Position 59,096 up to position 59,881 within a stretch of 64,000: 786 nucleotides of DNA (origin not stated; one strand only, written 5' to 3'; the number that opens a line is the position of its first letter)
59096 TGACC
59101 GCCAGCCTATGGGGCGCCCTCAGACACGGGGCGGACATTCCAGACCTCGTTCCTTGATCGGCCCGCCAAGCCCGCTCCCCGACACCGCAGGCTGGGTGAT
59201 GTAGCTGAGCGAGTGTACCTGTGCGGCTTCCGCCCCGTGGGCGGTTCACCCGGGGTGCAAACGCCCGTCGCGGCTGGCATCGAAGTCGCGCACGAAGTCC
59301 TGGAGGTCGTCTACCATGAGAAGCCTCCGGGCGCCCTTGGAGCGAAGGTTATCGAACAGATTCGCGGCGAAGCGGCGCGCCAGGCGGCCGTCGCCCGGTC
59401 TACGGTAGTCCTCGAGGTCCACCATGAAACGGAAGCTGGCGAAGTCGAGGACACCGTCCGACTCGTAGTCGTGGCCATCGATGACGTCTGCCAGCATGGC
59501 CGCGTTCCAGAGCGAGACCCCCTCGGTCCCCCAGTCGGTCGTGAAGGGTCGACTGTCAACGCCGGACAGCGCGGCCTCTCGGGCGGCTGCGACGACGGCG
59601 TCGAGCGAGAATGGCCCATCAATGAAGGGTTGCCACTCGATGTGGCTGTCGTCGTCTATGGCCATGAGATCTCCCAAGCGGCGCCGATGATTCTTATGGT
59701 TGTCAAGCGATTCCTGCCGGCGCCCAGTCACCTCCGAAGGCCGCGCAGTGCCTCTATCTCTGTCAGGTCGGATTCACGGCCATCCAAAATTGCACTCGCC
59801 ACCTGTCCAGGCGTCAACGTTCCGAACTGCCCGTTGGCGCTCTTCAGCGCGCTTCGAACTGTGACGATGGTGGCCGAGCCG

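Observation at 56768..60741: Reduced-GC string of overlapping genes: WXG100-like protein with a nuclease-like C-terminus, an ORF in the immunity position, a lipoprotein, and a disrupted PKD protein, next to a two-component system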

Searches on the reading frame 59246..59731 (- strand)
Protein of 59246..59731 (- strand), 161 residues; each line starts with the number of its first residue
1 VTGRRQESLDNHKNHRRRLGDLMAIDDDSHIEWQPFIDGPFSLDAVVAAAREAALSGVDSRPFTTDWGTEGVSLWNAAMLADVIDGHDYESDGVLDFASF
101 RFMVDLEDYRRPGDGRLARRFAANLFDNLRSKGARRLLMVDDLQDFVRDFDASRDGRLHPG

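Call 3: search_protein_families(library=pfam, proteins=[window:59246-59731:-], max_evalue=1)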
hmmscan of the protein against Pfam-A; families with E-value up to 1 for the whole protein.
window:59246-59731:- (161 aa): 0 families

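Call 4: search_protein_families(library=ncbifam, proteins=[window:59246-59731:-], max_evalue=1)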
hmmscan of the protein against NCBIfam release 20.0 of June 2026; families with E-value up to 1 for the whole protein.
window:59246-59731:- (161 aa): 0 families

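Call 6: search_solved_structures(query=window:59246-59731:-, max_evalue=10, show_alignments=2)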
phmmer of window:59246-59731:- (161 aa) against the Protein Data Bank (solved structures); distinct sequences matched with E-value up to 10: 1.
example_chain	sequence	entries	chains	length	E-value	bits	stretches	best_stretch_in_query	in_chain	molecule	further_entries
2lan_A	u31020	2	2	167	3.4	10.8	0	137-158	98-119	Calcium-binding protein 1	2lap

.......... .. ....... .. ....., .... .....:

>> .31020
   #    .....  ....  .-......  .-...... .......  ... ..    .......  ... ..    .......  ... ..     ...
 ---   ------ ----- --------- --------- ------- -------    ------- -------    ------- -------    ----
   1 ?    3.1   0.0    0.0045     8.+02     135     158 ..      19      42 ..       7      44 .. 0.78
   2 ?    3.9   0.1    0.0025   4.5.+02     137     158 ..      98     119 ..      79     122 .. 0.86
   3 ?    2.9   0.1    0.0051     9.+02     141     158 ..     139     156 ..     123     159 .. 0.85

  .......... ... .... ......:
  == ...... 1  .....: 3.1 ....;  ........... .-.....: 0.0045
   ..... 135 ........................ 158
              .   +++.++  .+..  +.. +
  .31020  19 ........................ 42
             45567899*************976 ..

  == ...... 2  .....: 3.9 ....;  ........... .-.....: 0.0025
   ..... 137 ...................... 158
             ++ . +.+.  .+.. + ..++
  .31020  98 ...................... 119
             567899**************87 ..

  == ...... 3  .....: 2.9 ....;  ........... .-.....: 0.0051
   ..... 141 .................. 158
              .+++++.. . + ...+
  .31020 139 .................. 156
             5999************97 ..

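Call 8: find_homologous_proteins(query=window:59246-59731:-, max_evalue=0.001)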
Query window:59246-59731:- (161 aa): 7 proteins with E <= 0.001 among 366 candidates.
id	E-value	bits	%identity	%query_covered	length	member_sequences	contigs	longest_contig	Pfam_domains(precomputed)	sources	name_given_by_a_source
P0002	4.2e-85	302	99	86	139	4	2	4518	-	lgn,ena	-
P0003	1.9e-66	241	79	86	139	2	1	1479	-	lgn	-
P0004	1.0e-65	239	80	86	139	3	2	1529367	-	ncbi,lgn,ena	-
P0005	1.3e-64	235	80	86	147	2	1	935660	-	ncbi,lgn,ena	-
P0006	1.9e-61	225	77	83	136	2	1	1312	-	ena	-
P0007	4.7e-61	223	73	86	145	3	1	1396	-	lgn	-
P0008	1.9e-40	156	78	58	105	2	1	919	-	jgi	-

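Call 11: find_encoding_contigs(protein=P0004, flank=8000, max_places=4)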
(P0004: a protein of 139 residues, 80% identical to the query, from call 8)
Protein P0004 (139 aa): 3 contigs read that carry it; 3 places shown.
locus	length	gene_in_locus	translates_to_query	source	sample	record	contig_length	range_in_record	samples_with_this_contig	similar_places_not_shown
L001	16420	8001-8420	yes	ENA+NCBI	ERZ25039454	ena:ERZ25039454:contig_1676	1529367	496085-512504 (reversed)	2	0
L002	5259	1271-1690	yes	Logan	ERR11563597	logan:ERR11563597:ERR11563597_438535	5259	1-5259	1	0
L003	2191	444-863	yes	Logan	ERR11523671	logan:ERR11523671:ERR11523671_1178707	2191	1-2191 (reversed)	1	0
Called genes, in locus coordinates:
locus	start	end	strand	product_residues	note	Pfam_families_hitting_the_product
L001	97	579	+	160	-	PF00210:Ferritin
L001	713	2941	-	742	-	-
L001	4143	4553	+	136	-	PF00709:Adenylsucc_synt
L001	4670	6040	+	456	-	PF25852:DUF6242_C (faint), PF15902:Sortilin-Vps10 (faint)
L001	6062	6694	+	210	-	PF12766:Pyridox_oxase_2, PF01243:PNPOx_N, PF10590:PNP_phzG_C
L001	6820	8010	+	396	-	PF25547:WXG100_2 (weak), PF06013:WXG100 (faint)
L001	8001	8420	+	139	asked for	-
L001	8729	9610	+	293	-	-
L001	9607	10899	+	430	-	-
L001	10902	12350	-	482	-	PF00672:HAMP, PF00512:HisKA, PF02518:HATPase_c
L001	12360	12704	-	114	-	PF00486:Trans_reg_C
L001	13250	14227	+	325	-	PF14378:PAP2_3, PF01569:PAP2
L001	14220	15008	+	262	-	PF02811:PHP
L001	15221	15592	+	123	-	PF04134:DCC1-like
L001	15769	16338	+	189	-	PF00857:Isochorismatase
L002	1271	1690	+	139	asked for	-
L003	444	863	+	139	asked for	-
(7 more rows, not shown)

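Call 12: find_encoding_contigs(protein=P0005, flank=8000, max_places=4)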
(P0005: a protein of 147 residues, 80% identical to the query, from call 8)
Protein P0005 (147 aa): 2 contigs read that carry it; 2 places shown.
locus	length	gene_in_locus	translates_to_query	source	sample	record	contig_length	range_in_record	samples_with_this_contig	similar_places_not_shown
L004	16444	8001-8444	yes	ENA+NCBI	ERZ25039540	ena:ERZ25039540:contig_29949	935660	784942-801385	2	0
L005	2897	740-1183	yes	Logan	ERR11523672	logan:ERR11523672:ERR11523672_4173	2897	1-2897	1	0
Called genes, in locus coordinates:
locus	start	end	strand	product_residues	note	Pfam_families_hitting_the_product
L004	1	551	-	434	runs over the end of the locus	PF01547:SBP_bac_1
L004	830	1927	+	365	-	PF01979:Amidohydro_1, PF07969:Amidohydro_3 (weak)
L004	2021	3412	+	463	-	PF02838:Glyco_hydro_20b, PF00728:Glyco_hydro_20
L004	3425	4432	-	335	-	PF01380:SIS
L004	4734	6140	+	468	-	PF15902:Sortilin-Vps10 (faint)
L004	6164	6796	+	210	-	PF12766:Pyridox_oxase_2 (weak), PF01243:PNPOx_N, PF10590:PNP_phzG_C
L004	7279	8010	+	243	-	-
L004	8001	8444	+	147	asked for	-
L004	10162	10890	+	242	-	-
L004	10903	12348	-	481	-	PF00672:HAMP, PF00512:HisKA, PF02518:HATPase_c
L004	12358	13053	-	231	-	PF00072:Response_reg, PF00486:Trans_reg_C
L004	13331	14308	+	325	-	PF14378:PAP2_3, PF01569:PAP2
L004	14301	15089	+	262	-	PF02811:PHP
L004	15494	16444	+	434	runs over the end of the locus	PF02661:Fic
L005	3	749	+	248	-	?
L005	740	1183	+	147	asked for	-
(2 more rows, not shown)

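Call 44: search_protein_families(library=pfam, alignment_id=A6, max_evalue=0.1)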
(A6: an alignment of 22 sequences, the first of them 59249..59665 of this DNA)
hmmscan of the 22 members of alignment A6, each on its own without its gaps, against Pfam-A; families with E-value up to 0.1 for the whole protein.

A. member 1, window:59249-59665:- (139 aa): 0 families

B. families by the number of members that match (of 22 scanned): 3 families
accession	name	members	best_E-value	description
PF21214.3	SelB_WH_2nd_bact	1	0.011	Selenocysteine-specific elongation factor, winged helix domain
PF11011.13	DUF2849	1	0.057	Protein of unknown function (DUF2849)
PF08424.15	NRDE-2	1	0.089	NRDE-2, necessary for RNA interference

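Call 45: search_solved_structures(query=A6, max_evalue=10, show_alignments=1)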
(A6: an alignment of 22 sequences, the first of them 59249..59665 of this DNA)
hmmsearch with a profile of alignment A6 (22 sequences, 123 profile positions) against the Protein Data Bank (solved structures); distinct sequences matched with E-value up to 10: 2.
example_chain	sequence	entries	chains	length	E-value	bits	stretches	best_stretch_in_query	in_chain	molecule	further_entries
7y9g_A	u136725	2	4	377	1.8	11.9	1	78-117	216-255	Diterpene synthase VenA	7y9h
5yvm_A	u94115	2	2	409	1.9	11.8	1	39-100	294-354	alcohol dehydrogenase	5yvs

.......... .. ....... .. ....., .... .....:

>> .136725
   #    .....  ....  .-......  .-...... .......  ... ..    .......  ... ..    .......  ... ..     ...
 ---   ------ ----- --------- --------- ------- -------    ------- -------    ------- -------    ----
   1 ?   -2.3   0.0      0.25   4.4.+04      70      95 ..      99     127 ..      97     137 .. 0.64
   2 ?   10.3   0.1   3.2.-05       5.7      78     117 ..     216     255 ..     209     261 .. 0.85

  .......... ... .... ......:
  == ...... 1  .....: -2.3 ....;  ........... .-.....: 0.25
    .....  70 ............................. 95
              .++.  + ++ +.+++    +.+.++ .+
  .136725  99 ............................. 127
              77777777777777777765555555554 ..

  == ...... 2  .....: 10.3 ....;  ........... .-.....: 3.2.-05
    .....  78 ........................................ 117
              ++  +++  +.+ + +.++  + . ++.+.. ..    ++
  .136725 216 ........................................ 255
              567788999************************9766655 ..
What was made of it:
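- On CdiI-1026b immunity family: No sequence match (calls 6, 45).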

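Call 47: find_encoding_contigs(protein=P0002, flank=5000, max_places=6)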
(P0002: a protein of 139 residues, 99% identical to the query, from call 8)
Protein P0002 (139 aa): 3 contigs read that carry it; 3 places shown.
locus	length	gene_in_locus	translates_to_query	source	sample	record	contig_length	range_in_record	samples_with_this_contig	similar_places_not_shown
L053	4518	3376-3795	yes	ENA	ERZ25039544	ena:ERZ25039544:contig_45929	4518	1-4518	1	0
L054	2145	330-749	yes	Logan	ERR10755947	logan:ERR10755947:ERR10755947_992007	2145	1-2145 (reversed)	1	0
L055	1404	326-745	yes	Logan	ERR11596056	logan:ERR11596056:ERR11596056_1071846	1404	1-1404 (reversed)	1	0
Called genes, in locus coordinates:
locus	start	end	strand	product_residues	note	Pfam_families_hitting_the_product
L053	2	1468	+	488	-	?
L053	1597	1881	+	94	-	PF01243:PNPOx_N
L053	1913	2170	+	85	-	PF10590:PNP_phzG_C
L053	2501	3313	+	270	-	-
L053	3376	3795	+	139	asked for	-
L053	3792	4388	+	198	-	-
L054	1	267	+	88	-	?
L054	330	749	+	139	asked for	-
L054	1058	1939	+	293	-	-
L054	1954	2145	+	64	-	?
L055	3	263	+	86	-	?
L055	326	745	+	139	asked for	-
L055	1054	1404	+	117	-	?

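Call 48: find_encoding_contigs(protein=window:59249-59665:-, flank=5000, max_places=6)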
Protein window:59249-59665:- (139 aa): 23 contigs read that carry it; 6 places shown.
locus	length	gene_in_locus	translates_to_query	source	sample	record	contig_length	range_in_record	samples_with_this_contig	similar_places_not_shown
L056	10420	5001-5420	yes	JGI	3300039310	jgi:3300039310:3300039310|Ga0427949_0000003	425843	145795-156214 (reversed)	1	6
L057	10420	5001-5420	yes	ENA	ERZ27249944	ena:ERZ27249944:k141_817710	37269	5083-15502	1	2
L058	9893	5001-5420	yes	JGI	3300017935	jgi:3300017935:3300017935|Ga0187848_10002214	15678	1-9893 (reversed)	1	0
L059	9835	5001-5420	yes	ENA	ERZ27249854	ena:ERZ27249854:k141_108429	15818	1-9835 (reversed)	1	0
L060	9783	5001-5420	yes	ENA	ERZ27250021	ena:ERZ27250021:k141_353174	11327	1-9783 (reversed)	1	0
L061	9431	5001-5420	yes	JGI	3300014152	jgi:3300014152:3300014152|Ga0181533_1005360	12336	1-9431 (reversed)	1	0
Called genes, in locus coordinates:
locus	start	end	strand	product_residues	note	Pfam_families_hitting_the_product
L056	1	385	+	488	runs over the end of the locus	PF02838:Glyco_hydro_20b, PF00728:Glyco_hydro_20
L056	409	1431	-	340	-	PF01380:SIS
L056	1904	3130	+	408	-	PF15902:Sortilin-Vps10 (faint), PF25852:DUF6242_C (faint)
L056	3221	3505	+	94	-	PF01243:PNPOx_N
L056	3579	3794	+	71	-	PF10590:PNP_phzG_C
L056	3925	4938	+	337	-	PF25547:WXG100_2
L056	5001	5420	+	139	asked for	-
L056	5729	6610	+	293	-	-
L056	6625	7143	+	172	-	-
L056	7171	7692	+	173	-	-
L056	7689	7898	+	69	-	-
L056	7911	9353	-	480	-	PF00672:HAMP, PF00512:HisKA, PF02518:HATPase_c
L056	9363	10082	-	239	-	PF00072:Response_reg, PF00486:Trans_reg_C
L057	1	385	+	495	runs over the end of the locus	PF02838:Glyco_hydro_20b, PF00728:Glyco_hydro_20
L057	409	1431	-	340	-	PF01380:SIS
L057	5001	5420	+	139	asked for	-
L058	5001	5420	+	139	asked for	-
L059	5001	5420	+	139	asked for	-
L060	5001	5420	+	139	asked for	-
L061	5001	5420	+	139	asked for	-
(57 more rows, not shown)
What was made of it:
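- The same split gene calls for PNPOx and the 430-aa gene recur in those assemblies (call 48).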

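Call 50: predict_structure(alignment_id=A5)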
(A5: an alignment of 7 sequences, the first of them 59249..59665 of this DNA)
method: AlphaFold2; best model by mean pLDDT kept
length: 139 residues; sequences in the alignment: 7
mean_pLDDT: 71.9   pTM: 0.70
mean pLDDT of the five models: 71.9, 69.7, 69.6, 66.7, 48.2
residues with pLDDT >= 90: 18; 70-90: 70; 50-70: 29; < 50: 22
segments of 3 or more residues with pLDDT < 50: 1-6, 68-71, 130-139
pLDDT, mean of each block of 10 residues (from residue 1): 46 81 91 88 84 86 63 62 74 77 87 74 52 39
secondary structure, 60 per line:
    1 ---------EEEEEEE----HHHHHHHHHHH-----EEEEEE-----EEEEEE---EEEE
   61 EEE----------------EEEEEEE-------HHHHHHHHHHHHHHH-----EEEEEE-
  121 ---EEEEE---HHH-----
elements in order: E10-16 H21-31 E37-42 E48-53 E57-63 E80-86 H94-108 E114-119 E124-128
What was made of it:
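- On CdiI-1026b immunity family: The model pLDDT is only 71.9 (call 50).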

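Call 70: search_protein_families(library=ncbifam, alignment_id=A6, max_evalue=0.1)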
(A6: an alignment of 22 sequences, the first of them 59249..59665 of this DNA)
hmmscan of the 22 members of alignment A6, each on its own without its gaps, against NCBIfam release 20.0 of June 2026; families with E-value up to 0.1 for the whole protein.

A. member 1, window:59249-59665:- (139 aa): 0 families

B. families by the number of members that match (of 22 scanned): 1 family
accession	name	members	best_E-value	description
NF004133.0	PRK05618.2-4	1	0.044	50S ribosomal protein L25/general stress protein Ctc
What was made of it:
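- The immunity family is unnamed in Pfam and NCBIfam across 22 diverse members (calls 44, 70).
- Tried and rejected: Pfam, NCBIfam and PDB sequence searches of the immunity protein, the lipoprotein and the 178-aa ORF gave nothing (calls 3, 4, 6, 44, 45, 70).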

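Call 73: fold_search(model_id=the predicted structure, library=pdb)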
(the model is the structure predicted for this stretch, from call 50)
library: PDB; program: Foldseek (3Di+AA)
matches with E <= 10: 1011; with E <= 0.001: 0
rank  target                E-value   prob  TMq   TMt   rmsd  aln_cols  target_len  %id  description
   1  1mhm_A                2.3e-03  0.99  0.34  0.22   6.7       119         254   11  Crystal structure of S-adenosylmethionine decarboxylase from potato (released 2002-12-11)
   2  3c6k_D                3.0e-03  1.00  0.45  0.21   5.0       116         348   12  Crystal structure of human spermine synthase in complex with spermidine and 5-methylthioadenosine (released 2008-02-19)
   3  3c6k_B                4.0e-03  1.00  0.51  0.23   3.9       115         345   12  Crystal structure of human spermine synthase in complex with spermidine and 5-methylthioadenosine (released 2008-02-19)
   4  2iii                  5.1e-03  0.99  0.39  0.44   6.2       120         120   12  Crystal structure of the adenosylmethionine decarboxylase (aq_254) from aquifex aeolicus vf5 (released 2007-10-09)
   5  3c6k_C                7.7e-03  1.00  0.45  0.21   4.9       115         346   12  Crystal structure of human spermine synthase in complex with spermidine and 5-methylthioadenosine (released 2008-02-19)
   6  1vr7_B                1.1e-02  0.99  0.42  0.48   5.7       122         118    7  Crystal structure of S-adenosylmethionine decarboxylase proenzyme (TM0655) from THERMOTOGA MARITIMA at 1.2 A resolutio (released 2005-03-15)
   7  3c6k_A                1.2e-02  1.00  0.45  0.21   4.8       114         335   10  Crystal structure of human spermine synthase in complex with spermidine and 5-methylthioadenosine (released 2008-02-19)
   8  7r5v_N                1.2e-02  0.93  0.38  0.21   5.7       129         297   13  Structure of the human CCAN CENP-A alpha-satellite complex (released 2022-04-27)
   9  9p7q_A                1.4e-02  0.97  0.40  0.25   5.7       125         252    5  273K human S-adenosylmethionine decarboxylase (released 2025-09-17)
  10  7pkn_N                1.6e-02  0.90  0.38  0.20   5.7       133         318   14  Structure of the human CCAN deltaCT complex (released 2022-04-27)
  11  1y2g_B                1.9e-02  0.84  0.37  0.37   8.4       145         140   10  Crystal STructure of ZipA in complex with an inhibitor (released 2005-03-01)
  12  4kr1                  2.0e-02  0.93  0.39  0.27   5.9       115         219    8  Crystal structure of the kinetechore protein Iml3 from budding yeast (released 2013-12-18)
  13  3dz5_A                2.1e-02  0.84  0.32  0.21   6.5       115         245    9  Human AdoMetDC with covalently bound 5'-[(2-aminooxyethyl)methylamino]-5'-deoxy-8-methyladenosine (released 2009-03-10)
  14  1s1j_B                2.4e-02  0.69  0.34  0.34   7.8       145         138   12  Crystal Structure of ZipA in complex with indoloquinolizin inhibitor 1 (released 2004-05-04)
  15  3dz3_A                2.7e-02  0.84  0.32  0.21   6.3       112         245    7  Human AdoMetDC F223A mutant with covalently bound S-Adenosylmethionine methyl ester (released 2009-03-10)
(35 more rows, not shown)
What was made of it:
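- Tried and rejected: Foldseek of the immunity model against the PDB gave nothing significant (call 73).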

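Call 83: search_protein_families(library=pfam, proteins=[L001:9607-10896:+], max_evalue=0.1)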
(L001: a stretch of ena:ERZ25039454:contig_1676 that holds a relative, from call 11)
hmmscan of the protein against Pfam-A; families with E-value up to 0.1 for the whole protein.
L001:9607-10896:+ (430 aa): 1 family
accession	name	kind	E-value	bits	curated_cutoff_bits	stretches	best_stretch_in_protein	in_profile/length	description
PF18911.6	PKD_4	-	0.069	13.7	27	0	314-342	36-58/85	PKD domain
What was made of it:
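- On PKD-domain protein: The intact 430-aa orthologue gives E 0.069 (call 83).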
